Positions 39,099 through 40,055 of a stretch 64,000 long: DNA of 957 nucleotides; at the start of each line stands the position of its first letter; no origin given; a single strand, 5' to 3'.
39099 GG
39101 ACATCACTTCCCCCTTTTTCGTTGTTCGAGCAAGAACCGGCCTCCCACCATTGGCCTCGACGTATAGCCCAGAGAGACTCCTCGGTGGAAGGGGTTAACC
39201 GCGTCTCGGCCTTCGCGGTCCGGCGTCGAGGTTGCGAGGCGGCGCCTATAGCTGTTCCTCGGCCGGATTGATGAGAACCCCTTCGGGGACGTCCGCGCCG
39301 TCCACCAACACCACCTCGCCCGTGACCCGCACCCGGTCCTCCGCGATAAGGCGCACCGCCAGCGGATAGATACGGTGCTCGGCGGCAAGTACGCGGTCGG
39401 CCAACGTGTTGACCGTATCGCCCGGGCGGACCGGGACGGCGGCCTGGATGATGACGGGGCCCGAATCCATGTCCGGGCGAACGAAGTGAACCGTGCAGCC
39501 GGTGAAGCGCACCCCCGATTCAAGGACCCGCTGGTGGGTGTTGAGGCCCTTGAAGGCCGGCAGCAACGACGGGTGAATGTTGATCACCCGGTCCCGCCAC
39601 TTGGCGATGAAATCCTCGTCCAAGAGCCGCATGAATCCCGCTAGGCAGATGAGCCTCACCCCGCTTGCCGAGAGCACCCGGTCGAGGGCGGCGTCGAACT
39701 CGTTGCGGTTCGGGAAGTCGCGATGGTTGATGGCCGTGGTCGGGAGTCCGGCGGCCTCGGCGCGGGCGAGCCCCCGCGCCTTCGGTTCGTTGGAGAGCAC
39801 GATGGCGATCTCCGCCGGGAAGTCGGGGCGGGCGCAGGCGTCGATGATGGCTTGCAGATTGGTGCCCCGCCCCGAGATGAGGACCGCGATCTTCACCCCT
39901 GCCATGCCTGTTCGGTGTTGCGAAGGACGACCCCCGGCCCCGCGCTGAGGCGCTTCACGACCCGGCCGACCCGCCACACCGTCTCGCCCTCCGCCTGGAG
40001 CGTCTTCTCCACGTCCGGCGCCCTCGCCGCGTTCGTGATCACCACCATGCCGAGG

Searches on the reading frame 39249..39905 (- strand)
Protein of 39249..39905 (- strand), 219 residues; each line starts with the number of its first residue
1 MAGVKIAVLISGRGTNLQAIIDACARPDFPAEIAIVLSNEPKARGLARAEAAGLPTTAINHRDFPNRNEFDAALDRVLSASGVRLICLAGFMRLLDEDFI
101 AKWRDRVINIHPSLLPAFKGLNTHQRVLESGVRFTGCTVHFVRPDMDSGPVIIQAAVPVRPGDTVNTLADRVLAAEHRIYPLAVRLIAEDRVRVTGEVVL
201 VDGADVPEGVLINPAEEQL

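Call 33: find_homologous_proteins(query=window:39249-39905:-, max_evalue=1e-30)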
Query window:39249-39905:- (219 aa): 7992 proteins with E <= 1e-30 among 8000 candidates; the best 120 are listed.
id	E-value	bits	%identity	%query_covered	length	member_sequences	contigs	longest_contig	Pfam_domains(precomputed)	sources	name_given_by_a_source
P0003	6.3e-136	469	100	99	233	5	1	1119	PF00551.25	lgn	-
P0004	4.4e-111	388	80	99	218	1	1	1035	PF00551.25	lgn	-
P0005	8.0e-110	383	78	100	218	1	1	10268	PF00551.25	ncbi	-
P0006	4.5e-103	361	73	98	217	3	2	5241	PF00551.25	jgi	jgi:phosphoribosylglycinamide formyltransferase-1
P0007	5.8e-100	351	71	99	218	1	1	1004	PF00551.25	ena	-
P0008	1.5e-99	350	70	98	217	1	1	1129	PF00551.25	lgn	-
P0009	6.4e-99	348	70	97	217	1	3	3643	PF00551.25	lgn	-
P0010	6.7e-98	345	73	99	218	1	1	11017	PF00551.25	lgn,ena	-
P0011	8.2e-98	344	73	98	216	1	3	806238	PF00551.25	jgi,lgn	-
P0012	9.8e-97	341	70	100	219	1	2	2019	PF00551.25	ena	-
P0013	1.7e-95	337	71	98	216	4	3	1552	PF00551.25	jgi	jgi:phosphoribosylglycinamide formyltransferase-1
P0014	1.3e-93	330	71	98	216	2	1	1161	PF00551.25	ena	-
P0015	3.4e-93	329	70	98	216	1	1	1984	PF00551.25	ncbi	-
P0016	4.3e-93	329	68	98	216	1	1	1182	PF00551.25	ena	-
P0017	5.8e-93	328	71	98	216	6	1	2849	PF00551.25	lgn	-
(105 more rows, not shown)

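Call 35: find_encoding_contigs(protein=P0005, flank=2500, max_places=3)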
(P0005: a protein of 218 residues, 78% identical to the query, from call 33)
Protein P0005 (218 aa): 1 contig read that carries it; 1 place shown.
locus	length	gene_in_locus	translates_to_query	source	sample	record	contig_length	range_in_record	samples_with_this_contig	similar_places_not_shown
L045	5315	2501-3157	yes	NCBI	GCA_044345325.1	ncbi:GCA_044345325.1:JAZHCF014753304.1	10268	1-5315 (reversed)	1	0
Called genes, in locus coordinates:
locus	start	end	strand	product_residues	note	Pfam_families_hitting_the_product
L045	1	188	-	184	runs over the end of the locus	PF01066:CDP-OH_P_transf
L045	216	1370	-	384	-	PF09839:DUF2066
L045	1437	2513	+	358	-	PF00586:AIRS, PF02769:AIRS_C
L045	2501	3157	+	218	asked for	PF00551:Formyl_trans_N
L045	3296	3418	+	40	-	PF07835:COX4_pro_2 (weak)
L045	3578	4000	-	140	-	PF00334:NDK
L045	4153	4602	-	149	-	PF04364:DNA_pol3_chi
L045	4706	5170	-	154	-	-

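Call 36: find_encoding_contigs(protein=P0011, flank=2500, max_places=3)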
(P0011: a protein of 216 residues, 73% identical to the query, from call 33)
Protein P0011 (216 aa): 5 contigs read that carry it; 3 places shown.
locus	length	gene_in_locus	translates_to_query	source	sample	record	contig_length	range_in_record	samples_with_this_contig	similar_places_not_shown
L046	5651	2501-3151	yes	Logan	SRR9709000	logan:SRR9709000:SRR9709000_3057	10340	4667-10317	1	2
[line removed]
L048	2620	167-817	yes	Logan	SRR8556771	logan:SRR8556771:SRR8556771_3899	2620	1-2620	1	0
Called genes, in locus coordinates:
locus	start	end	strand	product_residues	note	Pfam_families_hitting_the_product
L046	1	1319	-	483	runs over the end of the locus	PF09839:DUF2066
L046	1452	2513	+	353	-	PF00586:AIRS, PF02769:AIRS_C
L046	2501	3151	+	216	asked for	PF00551:Formyl_trans_N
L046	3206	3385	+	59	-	PF07835:COX4_pro_2 (weak)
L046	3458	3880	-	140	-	PF00334:NDK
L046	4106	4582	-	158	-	PF04364:DNA_pol3_chi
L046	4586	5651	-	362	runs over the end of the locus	?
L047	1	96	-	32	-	?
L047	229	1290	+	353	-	PF00586:AIRS, PF02769:AIRS_C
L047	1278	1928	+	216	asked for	PF00551:Formyl_trans_N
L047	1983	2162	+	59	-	PF07835:COX4_pro_2 (weak)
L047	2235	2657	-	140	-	PF00334:NDK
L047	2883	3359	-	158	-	PF04364:DNA_pol3_chi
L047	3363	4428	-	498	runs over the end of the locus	PF02789:Peptidase_M17_N, PF00883:Peptidase_M17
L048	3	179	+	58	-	?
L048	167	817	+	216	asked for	PF00551:Formyl_trans_N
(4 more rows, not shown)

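Call 37: find_encoding_contigs(protein=P0010, flank=2500, max_places=3)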
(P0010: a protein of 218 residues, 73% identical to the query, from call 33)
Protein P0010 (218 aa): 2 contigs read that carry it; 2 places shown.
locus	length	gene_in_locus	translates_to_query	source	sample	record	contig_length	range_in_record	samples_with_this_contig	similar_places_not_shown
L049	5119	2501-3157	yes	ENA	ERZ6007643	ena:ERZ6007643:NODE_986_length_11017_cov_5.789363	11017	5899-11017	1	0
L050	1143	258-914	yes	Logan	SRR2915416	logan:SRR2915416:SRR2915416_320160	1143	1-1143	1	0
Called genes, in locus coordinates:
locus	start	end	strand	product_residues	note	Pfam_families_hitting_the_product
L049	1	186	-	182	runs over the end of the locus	PF01066:CDP-OH_P_transf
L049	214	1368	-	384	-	PF09839:DUF2066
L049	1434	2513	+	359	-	PF00586:AIRS, PF02769:AIRS_C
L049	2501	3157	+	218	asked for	PF00551:Formyl_trans_N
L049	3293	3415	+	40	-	PF07835:COX4_pro_2 (weak)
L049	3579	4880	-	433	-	PF11902:DUF3422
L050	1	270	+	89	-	?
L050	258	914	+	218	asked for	PF00551:Formyl_trans_N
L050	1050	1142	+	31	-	?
